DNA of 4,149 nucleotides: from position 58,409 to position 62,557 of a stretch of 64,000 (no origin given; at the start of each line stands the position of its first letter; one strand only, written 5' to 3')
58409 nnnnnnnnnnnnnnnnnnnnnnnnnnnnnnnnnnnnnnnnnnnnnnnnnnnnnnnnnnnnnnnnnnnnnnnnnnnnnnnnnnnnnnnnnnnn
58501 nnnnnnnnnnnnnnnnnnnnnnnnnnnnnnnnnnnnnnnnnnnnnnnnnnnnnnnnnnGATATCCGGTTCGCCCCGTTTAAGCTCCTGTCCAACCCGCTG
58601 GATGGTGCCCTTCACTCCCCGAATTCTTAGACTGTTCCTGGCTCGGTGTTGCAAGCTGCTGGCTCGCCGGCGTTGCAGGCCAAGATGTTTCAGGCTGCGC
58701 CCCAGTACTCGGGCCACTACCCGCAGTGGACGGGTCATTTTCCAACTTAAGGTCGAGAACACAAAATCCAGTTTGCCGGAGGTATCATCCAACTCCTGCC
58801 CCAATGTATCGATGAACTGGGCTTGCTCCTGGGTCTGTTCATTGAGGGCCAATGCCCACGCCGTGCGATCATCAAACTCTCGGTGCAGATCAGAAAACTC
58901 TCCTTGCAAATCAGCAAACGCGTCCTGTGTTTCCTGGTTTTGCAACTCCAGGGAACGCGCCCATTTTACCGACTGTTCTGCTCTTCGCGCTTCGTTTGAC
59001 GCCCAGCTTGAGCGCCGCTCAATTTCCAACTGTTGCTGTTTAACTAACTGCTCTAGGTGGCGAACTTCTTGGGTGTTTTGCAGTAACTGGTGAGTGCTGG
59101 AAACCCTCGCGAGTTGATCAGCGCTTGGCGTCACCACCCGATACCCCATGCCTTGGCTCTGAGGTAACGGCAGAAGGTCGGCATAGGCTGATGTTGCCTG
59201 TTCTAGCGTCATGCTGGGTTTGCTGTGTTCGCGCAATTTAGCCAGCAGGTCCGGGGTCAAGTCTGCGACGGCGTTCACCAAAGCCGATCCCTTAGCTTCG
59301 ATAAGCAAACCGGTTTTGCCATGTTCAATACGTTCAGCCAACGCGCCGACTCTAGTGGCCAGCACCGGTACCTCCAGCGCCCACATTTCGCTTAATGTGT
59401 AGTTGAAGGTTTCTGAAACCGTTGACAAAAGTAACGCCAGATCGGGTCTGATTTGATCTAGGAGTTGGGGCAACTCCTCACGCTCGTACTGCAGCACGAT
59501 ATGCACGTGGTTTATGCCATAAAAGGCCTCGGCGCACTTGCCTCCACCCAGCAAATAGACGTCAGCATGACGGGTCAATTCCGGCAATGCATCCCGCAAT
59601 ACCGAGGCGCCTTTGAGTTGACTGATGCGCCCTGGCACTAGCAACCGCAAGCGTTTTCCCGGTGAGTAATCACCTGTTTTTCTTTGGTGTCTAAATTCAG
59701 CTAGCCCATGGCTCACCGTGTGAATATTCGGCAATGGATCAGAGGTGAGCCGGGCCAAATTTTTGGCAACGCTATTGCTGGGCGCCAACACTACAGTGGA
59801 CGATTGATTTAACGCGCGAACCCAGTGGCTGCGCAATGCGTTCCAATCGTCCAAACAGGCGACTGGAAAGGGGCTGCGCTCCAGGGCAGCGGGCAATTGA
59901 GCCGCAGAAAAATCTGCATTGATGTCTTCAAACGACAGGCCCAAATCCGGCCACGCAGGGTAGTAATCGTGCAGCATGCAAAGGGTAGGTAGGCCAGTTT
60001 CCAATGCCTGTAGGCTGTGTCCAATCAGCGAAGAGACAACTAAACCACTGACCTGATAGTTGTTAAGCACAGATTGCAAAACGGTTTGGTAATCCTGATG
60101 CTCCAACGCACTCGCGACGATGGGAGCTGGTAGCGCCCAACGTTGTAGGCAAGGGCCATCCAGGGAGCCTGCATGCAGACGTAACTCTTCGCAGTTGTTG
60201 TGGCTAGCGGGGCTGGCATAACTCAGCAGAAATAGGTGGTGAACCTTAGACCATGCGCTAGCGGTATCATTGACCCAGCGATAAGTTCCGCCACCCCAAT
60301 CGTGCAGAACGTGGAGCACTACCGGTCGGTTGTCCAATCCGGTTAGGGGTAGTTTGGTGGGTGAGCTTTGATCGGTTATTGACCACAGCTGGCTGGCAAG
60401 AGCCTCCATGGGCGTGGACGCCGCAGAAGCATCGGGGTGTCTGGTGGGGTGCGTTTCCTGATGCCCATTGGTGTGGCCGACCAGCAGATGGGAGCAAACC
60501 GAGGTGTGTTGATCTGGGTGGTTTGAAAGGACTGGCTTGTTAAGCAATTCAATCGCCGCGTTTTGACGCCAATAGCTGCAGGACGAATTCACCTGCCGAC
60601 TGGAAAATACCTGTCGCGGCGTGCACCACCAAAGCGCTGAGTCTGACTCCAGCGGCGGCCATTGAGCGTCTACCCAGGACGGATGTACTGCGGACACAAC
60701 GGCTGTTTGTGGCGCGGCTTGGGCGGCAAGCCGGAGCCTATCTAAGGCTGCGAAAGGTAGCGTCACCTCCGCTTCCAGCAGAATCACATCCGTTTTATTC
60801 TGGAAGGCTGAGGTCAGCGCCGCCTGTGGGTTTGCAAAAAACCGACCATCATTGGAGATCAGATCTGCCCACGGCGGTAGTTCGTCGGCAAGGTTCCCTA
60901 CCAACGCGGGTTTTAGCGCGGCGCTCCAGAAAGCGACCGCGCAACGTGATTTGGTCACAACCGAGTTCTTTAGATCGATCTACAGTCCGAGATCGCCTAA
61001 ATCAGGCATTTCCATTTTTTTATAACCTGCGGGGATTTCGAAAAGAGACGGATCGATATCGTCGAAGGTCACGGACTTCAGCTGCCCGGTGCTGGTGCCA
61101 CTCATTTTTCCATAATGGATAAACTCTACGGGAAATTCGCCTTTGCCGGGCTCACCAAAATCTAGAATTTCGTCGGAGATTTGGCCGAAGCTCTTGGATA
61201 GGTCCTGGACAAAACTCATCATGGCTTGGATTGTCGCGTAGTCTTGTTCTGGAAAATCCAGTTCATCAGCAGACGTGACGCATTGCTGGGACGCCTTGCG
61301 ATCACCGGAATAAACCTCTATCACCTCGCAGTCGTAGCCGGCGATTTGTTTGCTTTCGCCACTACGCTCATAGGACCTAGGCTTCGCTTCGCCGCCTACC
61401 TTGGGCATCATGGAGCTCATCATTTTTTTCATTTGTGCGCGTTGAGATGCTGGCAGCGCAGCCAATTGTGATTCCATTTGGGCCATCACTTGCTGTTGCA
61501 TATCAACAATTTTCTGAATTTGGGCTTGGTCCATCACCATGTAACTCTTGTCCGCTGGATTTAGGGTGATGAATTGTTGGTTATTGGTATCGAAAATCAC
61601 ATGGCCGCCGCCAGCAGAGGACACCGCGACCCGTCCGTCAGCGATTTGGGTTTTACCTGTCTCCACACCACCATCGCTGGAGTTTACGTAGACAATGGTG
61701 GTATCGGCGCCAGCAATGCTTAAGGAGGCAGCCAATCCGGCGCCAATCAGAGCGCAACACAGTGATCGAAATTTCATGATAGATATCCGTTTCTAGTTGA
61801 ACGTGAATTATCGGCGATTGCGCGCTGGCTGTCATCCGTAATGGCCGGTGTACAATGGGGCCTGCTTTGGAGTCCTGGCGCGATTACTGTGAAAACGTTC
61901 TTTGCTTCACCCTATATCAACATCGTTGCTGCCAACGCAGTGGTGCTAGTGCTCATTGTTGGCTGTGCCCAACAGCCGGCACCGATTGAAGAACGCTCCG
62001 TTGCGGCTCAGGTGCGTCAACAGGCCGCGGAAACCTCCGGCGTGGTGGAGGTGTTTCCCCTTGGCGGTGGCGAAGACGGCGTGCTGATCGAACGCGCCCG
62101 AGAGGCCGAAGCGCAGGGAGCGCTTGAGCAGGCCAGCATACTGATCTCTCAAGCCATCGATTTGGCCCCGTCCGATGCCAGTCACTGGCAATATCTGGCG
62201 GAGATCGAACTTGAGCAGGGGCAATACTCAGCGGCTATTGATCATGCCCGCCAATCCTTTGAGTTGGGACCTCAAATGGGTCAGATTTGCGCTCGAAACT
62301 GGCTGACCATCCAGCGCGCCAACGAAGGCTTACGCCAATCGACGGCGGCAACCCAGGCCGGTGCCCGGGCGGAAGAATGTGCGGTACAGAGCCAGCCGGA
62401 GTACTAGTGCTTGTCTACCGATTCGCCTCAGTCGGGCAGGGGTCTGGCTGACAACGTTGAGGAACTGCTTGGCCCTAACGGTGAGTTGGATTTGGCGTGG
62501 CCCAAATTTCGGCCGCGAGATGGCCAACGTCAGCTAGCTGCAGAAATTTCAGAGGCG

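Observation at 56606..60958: Isolated 1450-aa protein fusing three glycosyltransferase domains around a coiled coil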

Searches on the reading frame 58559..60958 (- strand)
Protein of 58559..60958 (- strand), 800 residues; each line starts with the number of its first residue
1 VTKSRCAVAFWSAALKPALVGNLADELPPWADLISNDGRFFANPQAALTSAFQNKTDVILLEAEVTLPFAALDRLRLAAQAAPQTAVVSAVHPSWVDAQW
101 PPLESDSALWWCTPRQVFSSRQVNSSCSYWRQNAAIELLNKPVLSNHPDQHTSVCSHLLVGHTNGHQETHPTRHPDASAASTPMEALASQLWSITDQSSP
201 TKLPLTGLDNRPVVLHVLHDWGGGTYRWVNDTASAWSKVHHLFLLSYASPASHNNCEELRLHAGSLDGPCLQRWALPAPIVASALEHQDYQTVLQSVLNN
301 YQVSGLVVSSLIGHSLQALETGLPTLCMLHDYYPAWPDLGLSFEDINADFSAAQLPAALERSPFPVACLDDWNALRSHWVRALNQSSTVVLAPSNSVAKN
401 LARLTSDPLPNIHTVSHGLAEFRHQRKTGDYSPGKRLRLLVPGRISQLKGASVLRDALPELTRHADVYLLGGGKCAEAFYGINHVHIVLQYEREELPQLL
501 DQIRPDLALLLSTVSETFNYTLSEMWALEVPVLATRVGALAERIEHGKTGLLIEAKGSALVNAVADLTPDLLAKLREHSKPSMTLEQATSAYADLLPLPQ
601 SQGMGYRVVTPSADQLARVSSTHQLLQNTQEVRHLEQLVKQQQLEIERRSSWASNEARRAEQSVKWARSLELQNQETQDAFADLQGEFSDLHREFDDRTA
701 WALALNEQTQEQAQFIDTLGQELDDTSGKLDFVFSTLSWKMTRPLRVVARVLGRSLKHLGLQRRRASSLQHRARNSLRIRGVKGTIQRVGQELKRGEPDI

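Call 78: search_protein_representatives(protein=window:58559-60958:-)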
Query: 800 residues. Proteins with E-value up to 0.001 (for the whole library): 4322; up to 1e-10: 996; up to 1e-30: 386. The best 150 are listed.
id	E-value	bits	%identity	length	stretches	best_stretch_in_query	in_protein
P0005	3.2e-176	604.1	45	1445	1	44-800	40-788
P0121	6.5e-121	421.2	40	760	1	208-794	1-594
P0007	2.0e-117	409.7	40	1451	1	24-795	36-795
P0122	1.0e-103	364.4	42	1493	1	175-798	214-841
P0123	5.0e-102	358.8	35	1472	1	59-795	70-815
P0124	6.6e-101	355.1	40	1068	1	171-798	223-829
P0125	1.0e-99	351.2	38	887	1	173-794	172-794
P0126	1.3e-99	350.8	39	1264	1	56-724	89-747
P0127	3.1e-99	349.5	37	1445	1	13-797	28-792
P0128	5.2e-98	345.5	37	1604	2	200-723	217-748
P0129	7.0e-97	341.8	37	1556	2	178-795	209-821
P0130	2.1e-96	340.2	39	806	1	47-781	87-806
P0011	2.3e-95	336.7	35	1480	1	42-793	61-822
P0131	2.6e-93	329.9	36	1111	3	185-725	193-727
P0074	4.2e-91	322.6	35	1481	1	55-794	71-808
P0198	1.6e-65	238.1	38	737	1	194-600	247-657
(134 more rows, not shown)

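Call 79: find_homologous_proteins(query=P0198, max_evalue=1e-20)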
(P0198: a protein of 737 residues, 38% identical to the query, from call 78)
Query P0198 (737 aa): 102 proteins with E <= 1e-20 among 8000 candidates.
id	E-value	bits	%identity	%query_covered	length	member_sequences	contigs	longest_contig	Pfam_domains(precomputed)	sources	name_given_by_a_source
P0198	0.0e+0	1685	100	100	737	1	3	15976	PF00534.27,PF13439.13,PF13692.13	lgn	-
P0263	0.0e+0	1428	85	100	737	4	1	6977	PF00534.27,PF13439.13,PF13692.13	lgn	-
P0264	1.8e-245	835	52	99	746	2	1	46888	PF00534.27,PF13439.13,PF13692.13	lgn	-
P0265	2.5e-244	831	51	98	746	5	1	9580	PF00534.27,PF13439.13,PF13692.13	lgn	-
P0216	6.7e-198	677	45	99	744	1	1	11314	PF00534.27,PF13692.13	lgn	-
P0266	9.1e-128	446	37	96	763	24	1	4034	PF00534.27,PF13439.13,PF13692.13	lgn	-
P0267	5.5e-125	436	37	96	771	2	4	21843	PF00534.27,PF13439.13,PF13692.13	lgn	-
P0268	5.5e-125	436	37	89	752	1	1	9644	PF00534.27,PF13692.13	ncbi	-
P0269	9.7e-124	432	36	93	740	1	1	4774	PF00534.27,PF13692.13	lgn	-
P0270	1.4e-123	432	35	97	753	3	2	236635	PF00534.27,PF13692.13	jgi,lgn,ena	-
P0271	4.5e-123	430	35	97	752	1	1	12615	PF00534.27,PF13692.13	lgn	-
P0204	5.5e-123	430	36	87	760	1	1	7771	PF00534.27,PF13692.13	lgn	-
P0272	6.3e-123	430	36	95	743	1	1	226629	PF00534.27,PF13439.13,PF13692.13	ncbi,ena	-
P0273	4.3e-122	427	34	97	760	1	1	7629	PF00534.27,PF13692.13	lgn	-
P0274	2.4e-120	421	39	85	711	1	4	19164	PF00534.27,PF13692.13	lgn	-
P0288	4.5e-117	410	36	93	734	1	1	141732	PF00534.27,PF13692.13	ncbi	ncbi:MAG: glycosyltransferase [Candidatus Competibacteraceae bacterium]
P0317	3.7e-104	368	42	62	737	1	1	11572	PF00534.27,PF13692.13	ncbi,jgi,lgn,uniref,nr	ncbi:glycosyltransferase [Thauera propionica]|jgi:glycosyltransferase involved in cell wall biosynth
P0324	4.0e-101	358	34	88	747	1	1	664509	PF00534.27,PF13692.13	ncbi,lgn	ncbi:MAG: glycosyltransferase family 4 protein [Desulfosoma sp.]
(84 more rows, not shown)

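Call 80: find_encoding_contigs(protein=P0317, flank=10000, max_places=1)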
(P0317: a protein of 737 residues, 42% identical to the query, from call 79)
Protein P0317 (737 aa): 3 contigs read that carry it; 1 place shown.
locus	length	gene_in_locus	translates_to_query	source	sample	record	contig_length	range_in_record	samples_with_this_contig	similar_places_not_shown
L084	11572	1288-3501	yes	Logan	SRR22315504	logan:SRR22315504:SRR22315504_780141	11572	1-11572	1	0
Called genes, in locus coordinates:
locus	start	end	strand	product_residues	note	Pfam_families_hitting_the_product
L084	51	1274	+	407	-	-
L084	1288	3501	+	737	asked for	PF00534:Glycos_transf_1, PF13692:Glyco_trans_1_4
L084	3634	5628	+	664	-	PF00515:TPR_1 (faint), PF07719:TPR_2 (faint), PF13371:TPR_9 (faint), PF13414:TPR_11 (faint), PF13428:TPR_14 (faint), PF13174:TPR_6 (faint), PF13432:TPR_16 (weak), PF14559:TPR_19, +1 more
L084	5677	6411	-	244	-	PF07277:SapC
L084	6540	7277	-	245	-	-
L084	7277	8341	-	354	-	PF09997:DUF2238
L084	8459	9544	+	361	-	PF25919:BSH_CusB (faint), PF25917:BSH_RND (weak), PF25973:BSH_CzcB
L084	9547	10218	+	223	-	PF02463:SMC_N (faint), PF00005:ABC_tran, PF13304:AAA_21 (weak)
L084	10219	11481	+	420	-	PF12704:MacB_PCD, PF02687:FtsX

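Call 81: find_encoding_contigs(protein=P0288, flank=10000, max_places=1)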
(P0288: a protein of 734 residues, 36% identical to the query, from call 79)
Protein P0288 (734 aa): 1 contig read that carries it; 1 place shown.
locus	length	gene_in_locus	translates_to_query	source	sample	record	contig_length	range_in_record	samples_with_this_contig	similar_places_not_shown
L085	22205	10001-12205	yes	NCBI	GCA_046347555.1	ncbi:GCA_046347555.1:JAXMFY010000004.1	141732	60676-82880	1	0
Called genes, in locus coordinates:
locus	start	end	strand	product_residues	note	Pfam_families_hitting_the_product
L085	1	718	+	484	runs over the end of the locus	PF00171:Aldedh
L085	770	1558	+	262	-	PF14023:Bestrophin-like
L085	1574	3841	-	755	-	PF01590:GAF, PF13185:GAF_2, PF13492:GAF_3, PF05524:PEP-utilisers_N, PF00391:PEP-utilizers, PF02896:PEP-utilizers_C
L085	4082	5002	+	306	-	PF01545:Cation_efflux, PF16916:ZT_dimer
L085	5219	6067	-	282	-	-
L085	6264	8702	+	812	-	PF00535:Glycos_transf_2, PF13641:Glyco_tranf_2_3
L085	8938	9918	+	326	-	PF13489:Methyltransf_23, PF08241:Methyltransf_11 (weak), PF08242:Methyltransf_12 (weak), PF13649:Methyltransf_25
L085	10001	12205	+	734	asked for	PF00534:Glycos_transf_1, PF13692:Glyco_trans_1_4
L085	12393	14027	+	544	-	PF00890:FAD_binding_2 (faint), PF01266:DAO (weak), PF01946:Thi4 (weak), PF13450:NAD_binding_8 (weak), PF21162:ETFQO_UQ-bd, PF05187:Fer4_ETF_QO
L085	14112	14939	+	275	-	PF00581:Rhodanese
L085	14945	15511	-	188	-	PF00929:RNase_T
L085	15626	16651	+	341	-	PF03193:RsgA_GTPase, PF01926:MMR_HSR1 (faint)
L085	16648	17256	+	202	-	PF01810:LysE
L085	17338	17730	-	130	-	-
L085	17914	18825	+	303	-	PF01891:CbiM, PF13190:PDGLE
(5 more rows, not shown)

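Call 82: find_encoding_contigs(protein=P0324, flank=10000, max_places=1)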
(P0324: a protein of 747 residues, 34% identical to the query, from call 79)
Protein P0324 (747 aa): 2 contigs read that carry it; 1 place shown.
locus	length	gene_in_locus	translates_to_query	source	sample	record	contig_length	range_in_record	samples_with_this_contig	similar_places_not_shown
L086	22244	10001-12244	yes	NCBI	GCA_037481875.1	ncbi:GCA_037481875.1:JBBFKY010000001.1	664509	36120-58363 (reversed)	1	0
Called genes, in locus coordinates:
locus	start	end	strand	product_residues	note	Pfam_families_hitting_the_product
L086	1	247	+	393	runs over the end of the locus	PF13489:Methyltransf_23, PF07021:MetW, PF08241:Methyltransf_11, PF08242:Methyltransf_12, PF13649:Methyltransf_25, PF13847:Methyltransf_31 (weak)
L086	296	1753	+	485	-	PF03062:MBOAT, PF13813:MBOAT_2 (weak)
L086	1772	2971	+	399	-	PF16822:ALGX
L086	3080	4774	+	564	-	-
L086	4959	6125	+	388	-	PF00535:Glycos_transf_2, PF26629:GT2_TM_C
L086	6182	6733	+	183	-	PF13489:Methyltransf_23, PF08241:Methyltransf_11, PF08242:Methyltransf_12 (faint), PF13649:Methyltransf_25 (weak)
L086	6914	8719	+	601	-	PF02585:PIG-L, PF00535:Glycos_transf_2, PF10111:Glyco_tranf_2_2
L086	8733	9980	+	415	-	-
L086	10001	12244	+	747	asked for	PF00534:Glycos_transf_1, PF13692:Glyco_trans_1_4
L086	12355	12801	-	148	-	-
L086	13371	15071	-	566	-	PF00082:Peptidase_S8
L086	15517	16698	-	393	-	-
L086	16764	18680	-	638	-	PF19190:BACON_2 (faint)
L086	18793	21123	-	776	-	PF21305:type_II_gspD_N0, PF03958:Secretin_N, PF00263:Secretin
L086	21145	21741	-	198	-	PF10741:T2SSM_b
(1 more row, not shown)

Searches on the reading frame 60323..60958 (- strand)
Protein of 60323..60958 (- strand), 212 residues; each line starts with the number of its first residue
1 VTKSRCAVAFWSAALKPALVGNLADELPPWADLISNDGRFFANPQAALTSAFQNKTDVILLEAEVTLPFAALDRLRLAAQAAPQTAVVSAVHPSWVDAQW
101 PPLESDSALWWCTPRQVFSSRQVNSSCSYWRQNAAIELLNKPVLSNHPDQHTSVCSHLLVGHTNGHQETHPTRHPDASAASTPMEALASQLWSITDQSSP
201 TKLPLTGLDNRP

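Call 39: predict_structure(alignment_id=A2)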
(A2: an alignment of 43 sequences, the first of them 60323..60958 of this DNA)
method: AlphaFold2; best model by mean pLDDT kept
length: 212 residues; sequences in the alignment: 43
mean_pLDDT: 87.2   pTM: 0.86
mean pLDDT of the five models: 87.2, 86.5, 86.0, 85.9, 85.6
residues with pLDDT >= 90: 148; 70-90: 34; 50-70: 30; < 50: 0
segments of 3 or more residues with pLDDT < 50: none
pLDDT, mean of each block of 10 residues (from residue 1): 86 82 91 94 94 95 94 97 96 93 94 94 95 80 62 96 71 67 93 93 72 55
secondary structure, 60 per line:
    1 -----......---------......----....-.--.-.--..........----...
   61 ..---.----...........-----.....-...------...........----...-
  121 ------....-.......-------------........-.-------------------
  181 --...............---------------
elements in order: E6-11 H21-26 E31-34 H44-53 E58-62 H71-81 E87-91 H102-112 E117-119 E127-130 H132-138 E152-159 H183-197

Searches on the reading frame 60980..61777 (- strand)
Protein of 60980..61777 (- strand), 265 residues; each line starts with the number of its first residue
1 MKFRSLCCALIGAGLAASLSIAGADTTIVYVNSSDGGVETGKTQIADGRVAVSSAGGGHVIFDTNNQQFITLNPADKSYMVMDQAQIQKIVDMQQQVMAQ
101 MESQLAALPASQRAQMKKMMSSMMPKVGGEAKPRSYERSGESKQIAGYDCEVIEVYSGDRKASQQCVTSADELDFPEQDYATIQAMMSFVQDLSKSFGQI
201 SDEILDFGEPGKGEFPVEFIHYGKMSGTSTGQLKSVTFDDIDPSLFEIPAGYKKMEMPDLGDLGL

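Call 5: search_protein_families(library=pfam, proteins=[window:60980-61777:-], max_evalue=0.01)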
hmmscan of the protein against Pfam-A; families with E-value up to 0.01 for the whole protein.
window:60980-61777:- (265 aa): 1 family
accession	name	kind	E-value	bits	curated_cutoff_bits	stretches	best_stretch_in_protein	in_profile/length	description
PF14371.13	DUF4412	-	6.6e-11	42.8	21.6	1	93-252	42-191/191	Domain of unknown function (DUF4412)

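Call 11: search_protein_families(library=ncbifam, proteins=[window:60980-61777:-], max_evalue=0.01)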
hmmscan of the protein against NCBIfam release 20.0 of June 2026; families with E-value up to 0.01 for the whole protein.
window:60980-61777:- (265 aa): 1 family
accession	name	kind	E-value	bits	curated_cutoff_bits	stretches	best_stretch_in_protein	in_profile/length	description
NF008205.1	PRK10965.1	equivalog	0.00035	19.5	525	1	15-158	241-390/529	multicopper oxidase CueO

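Call 65: search_solved_structures(query=window:60980-61777:-, max_evalue=5)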
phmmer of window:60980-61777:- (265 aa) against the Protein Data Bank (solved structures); distinct sequences matched with E-value up to 5: 4.
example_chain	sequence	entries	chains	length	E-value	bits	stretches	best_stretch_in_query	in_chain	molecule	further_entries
3nsy_A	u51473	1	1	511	0.26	14.3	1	11-151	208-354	Blue copper oxidase cueO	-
1ng6_A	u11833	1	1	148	0.29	14.1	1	76-132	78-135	Hypothetical protein yqeY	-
2yms_B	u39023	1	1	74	0.92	12.5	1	22-78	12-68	OUTER MEMBRANE PROTEIN ASSEMBLY FACTOR BAMB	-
2yms_A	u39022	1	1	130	1.3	12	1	20-78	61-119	OUTER MEMBRANE PROTEIN ASSEMBLY FACTOR BAMB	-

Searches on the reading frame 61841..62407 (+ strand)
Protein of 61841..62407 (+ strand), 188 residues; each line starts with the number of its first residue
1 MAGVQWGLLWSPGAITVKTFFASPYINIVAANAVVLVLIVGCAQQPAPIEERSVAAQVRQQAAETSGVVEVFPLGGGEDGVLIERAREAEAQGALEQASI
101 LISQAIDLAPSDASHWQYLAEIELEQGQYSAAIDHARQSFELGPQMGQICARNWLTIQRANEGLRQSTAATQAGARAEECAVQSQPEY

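Call 5: search_protein_families(library=pfam, proteins=[window:61841-62407:+], max_evalue=0.01)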
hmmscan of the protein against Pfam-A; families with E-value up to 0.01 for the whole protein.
window:61841-62407:+ (188 aa): 7 families
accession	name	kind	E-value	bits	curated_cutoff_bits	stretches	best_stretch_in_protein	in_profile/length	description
PF13428.12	TPR_14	-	1.2e-06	29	23.5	2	81-122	3-44/44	Tetratricopeptide repeat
PF07719.23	TPR_2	-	3.5e-06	27.1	27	0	116-145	4-33/34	Tetratricopeptide repeat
PF13432.12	TPR_16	-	4e-05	24.4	32.7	1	84-144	2-62/65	Tetratricopeptide repeat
PF13431.12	TPR_17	-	0.00026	21.5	24.4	1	103-133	3-33/34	Tetratricopeptide repeat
PF23914.1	TPR_CcmH_CycH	-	0.00069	19.9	42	0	104-145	41-82/158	Cytochrome c-type biogenesis protein H TPR domain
PF00515.34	TPR_1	-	0.0012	19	27.8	0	116-144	4-32/34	Tetratricopeptide repeat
PF13424.12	TPR_12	-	0.0017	19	30.1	1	86-142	17-74/77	Tetratricopeptide repeat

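Call 11: search_protein_families(library=ncbifam, proteins=[window:61841-62407:+], max_evalue=0.01)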
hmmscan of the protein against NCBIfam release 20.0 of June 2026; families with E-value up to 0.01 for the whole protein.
window:61841-62407:+ (188 aa): 3 families
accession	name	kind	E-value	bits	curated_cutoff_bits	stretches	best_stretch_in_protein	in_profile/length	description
NF052415.1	T3SS_chap_SctY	equivalog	1.6e-05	25.3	70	1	93-173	20-99/106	type III secretion apparatus assembly chaperone SctY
TIGR02917.1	PEP_TPR_lipo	equivalog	0.00015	19.8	312.2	1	80-174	23-122/899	XrtA/PEP-CTERM system TPR-repeat protein PrsT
TIGR02521.1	type_IV_pilW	equivalog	0.00029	20.5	154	1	91-149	43-101/234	type IV pilus biogenesis/stability protein PilW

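Call 69: search_solved_structures(query=window:61841-62407:+, max_evalue=1)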
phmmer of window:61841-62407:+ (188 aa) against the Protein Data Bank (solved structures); distinct sequences matched with E-value up to 1: 60.
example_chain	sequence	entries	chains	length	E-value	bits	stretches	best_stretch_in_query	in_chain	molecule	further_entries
9qhb_A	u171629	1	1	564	2e-26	96.5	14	92-148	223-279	Engineered tetratricopeptide repeat protein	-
8bu0_A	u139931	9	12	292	4.7e-15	59.5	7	92-148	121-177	Consensus tetratricopeptide repeat protein | Crystal structure of an 8-repeat consensus TPR superhelix with Zinc. | Monomer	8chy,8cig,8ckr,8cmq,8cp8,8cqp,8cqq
9qhc_A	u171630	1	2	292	4.5e-14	56.4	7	92-148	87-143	Engineered tetratricopeptide repeat protein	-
1w3b_A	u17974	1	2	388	6.8e-10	42.7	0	90-148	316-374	UDP-N-ACETYLGLUCOSAMINE--PEPTIDE N-ACETYLGLUCOSAMINYLTRANSFERASE 110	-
9gzg_A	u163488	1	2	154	1.8e-09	41.4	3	88-148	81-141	Engineered CTPR protein with glutamic acids for conductivity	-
6eou_A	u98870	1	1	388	2.2e-09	41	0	90-148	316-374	UDP-N-acetylglucosamine--peptide N-acetylglucosaminyltransferase 110 kDa subunit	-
7ntf_A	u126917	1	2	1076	3.8e-08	37.1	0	90-153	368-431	Isoform 1 of UDP-N-acetylglucosamine--peptide N-acetylglucosaminyltransferase 110 kDa subu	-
7yeh_B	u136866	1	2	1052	4.2e-08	36.9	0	90-153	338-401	UDP-N-acetylglucosamine--peptide N-acetylglucosaminyltransferase 110 kDa subunit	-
7yea_A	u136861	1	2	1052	4.3e-08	36.9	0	90-153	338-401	UDP-N-acetylglucosamine--peptide N-acetylglucosaminyltransferase 110 kDa subunit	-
2fo7_A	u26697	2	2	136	6e-08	36.4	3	92-148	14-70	SYNTHETIC CONSENSUS TPR PROTEIN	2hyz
8ch0_A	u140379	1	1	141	1.3e-07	35.3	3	91-148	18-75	Consensus tetratricopeptide repeat protein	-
7obi_A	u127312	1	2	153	2.3e-07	34.5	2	92-158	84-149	CTPR-rv4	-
3kd7_A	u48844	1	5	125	6.3e-07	33.1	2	92-147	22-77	CTPR390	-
1na0_A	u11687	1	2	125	1.3e-06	32.1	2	92-147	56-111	designed protein CTPR3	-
2wqh_A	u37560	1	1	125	4e-06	30.5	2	92-147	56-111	CTPR3Y3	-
6w5q_A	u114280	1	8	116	0.81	13.2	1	82-176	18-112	Peptidoglycan synthase activator LpoP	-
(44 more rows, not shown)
